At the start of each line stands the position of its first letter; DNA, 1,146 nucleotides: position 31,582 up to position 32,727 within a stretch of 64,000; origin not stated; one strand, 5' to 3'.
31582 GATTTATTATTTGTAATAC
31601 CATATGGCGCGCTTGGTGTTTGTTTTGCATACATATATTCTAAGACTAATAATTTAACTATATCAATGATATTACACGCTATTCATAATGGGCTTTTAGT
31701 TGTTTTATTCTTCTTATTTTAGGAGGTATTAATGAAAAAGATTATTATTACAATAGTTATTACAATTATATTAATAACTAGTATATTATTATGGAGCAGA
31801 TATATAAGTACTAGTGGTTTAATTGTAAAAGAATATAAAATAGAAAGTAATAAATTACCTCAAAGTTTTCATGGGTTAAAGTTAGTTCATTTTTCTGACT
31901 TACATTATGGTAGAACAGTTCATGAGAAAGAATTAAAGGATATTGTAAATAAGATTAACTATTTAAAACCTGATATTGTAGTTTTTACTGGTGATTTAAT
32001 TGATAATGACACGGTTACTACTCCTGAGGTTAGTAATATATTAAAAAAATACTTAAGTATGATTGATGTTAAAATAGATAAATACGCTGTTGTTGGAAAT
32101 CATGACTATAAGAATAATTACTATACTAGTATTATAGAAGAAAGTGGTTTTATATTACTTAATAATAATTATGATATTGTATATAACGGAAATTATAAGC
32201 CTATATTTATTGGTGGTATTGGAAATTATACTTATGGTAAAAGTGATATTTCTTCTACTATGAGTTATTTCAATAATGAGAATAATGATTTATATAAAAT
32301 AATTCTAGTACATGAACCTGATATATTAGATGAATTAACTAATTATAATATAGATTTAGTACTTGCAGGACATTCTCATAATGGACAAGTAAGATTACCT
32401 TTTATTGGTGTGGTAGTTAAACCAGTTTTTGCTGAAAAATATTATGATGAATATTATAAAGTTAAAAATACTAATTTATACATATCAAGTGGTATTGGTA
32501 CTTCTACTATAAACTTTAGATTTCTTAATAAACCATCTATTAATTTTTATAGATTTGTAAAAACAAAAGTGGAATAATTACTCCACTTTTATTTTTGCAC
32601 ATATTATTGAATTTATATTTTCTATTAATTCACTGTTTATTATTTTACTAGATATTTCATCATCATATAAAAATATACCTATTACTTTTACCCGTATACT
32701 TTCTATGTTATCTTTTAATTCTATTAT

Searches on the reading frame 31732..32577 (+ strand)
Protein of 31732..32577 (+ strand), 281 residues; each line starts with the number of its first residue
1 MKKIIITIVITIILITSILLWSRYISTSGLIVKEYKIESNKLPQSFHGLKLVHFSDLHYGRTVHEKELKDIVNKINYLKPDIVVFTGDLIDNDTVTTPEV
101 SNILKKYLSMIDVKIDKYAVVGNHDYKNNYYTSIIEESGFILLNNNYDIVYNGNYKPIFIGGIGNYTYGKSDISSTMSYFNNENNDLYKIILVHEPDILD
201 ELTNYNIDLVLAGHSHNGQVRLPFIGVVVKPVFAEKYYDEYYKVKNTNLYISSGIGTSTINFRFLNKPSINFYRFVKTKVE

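Call 101: search_protein_families(library=pfam, proteins=[window:31732-32577:+], max_evalue=0.01)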
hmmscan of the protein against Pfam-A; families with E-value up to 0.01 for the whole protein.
window:31732-32577:+ (281 aa): 2 families
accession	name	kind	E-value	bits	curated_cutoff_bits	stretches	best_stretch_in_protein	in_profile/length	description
PF00149.33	Metallophos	-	2.6e-16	61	21.5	1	50-217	2-190/191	Calcineurin-like phosphoesterase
PF12850.12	Metallophos_2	-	8.7e-07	29.5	27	1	50-220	2-121/154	Calcineurin-like phosphoesterase superfamily domain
